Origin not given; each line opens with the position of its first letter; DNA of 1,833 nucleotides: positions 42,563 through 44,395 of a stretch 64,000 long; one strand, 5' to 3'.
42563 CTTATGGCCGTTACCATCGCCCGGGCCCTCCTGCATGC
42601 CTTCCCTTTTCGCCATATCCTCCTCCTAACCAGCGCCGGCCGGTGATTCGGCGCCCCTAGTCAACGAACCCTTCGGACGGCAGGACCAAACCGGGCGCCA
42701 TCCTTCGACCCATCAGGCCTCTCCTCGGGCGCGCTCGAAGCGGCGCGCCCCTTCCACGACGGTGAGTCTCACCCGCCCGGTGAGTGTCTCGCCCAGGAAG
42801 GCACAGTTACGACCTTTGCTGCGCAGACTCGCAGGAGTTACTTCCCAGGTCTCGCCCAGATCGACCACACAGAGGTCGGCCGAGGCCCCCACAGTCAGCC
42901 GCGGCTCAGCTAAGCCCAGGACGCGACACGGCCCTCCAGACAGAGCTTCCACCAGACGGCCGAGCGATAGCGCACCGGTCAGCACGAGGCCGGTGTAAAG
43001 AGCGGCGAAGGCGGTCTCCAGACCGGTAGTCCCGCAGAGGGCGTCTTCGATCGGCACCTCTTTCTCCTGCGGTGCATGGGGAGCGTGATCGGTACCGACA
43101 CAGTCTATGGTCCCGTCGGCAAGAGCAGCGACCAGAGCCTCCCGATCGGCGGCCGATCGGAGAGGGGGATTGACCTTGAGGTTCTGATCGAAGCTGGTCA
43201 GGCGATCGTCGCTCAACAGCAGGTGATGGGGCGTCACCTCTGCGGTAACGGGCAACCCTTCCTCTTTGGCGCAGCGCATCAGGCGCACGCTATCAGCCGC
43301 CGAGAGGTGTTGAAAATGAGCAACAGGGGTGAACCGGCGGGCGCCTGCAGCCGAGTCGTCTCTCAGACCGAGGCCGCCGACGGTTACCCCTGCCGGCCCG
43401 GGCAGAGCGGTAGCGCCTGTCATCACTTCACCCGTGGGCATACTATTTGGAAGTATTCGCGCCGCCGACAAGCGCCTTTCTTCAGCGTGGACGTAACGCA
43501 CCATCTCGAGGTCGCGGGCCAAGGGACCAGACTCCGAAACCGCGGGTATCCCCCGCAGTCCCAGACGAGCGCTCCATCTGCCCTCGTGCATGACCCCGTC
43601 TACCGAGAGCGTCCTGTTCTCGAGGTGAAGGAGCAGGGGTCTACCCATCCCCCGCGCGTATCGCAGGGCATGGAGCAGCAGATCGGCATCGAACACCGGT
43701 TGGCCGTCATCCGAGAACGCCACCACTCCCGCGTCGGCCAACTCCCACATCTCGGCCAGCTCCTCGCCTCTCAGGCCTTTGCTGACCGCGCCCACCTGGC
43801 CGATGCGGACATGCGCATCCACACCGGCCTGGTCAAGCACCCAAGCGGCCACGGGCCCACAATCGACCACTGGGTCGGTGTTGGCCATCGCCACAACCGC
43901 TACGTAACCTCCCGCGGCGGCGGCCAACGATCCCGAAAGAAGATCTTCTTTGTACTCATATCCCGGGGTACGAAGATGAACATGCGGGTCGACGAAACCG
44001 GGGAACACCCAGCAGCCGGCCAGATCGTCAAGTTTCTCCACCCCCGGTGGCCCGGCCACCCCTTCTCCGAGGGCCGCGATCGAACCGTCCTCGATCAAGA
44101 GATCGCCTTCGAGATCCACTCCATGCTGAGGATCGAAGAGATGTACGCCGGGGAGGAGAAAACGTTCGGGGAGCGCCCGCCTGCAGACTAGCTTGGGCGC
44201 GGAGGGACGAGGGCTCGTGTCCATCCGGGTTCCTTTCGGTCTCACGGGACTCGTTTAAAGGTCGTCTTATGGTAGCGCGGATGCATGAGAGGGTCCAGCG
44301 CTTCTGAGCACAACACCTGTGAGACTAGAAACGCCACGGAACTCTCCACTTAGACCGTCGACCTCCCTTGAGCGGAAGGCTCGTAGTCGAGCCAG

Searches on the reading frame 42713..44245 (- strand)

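Call 11: search_protein_families(library=ncbifam, proteins=[window:42713-44245:-])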
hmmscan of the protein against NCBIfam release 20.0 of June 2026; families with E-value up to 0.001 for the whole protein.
window:42713-44245:- (510 aa): 43 families (the best 25 are shown)
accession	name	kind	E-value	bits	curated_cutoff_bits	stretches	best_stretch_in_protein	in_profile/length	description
NF006837.0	PRK09357.1-2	equivalog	9.5e-114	380.3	575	2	310-506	229-425/428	dihydroorotase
NF006841.0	PRK09357.2-2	equivalog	5.4e-113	377.8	640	1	42-505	14-419/421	dihydroorotase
NF006845.0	PRK09357.2-6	equivalog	1e-111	373.7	728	2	35-250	9-223/428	dihydroorotase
NF006836.0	PRK09357.1-1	equivalog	5.5e-111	371.3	538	2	302-501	221-422/432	dihydroorotase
NF006844.0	PRK09357.2-5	equivalog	1.4e-104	350.5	701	2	34-246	9-218/422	dihydroorotase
TIGR00857.1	pyrC_multi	subfamily_domain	2e-104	349.9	279.05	2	307-500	213-406/412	dihydroorotase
NF006842.0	PRK09357.2-3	equivalog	7.2e-101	337.9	695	2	33-256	7-232/440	dihydroorotase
NF006843.0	PRK09357.2-4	equivalog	2.1e-98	330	786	2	309-506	227-423/431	dihydroorotase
NF006558.0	PRK09059.1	equivalog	1.1e-96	324.1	645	2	30-254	6-232/430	dihydroorotase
NF005791.0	PRK07627.1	equivalog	3.4e-95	319.5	442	2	309-505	229-424/425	dihydroorotase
NF006839.0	PRK09357.1-4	equivalog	4.5e-92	308.9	576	2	309-500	226-417/422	dihydroorotase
NF005614.0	PRK07369.1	equivalog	9e-89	298.2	456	2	306-495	228-416/419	dihydroorotase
NF006838.0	PRK09357.1-3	equivalog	2.3e-86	290.3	644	2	33-263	7-238/423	dihydroorotase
NF002668.0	PRK02382.1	equivalog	2.4e-59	201.2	452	2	308-483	222-392/436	dihydroorotase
NF006559.0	PRK09060.1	equivalog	4.9e-55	186.6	482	2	302-502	223-421/444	dihydroorotase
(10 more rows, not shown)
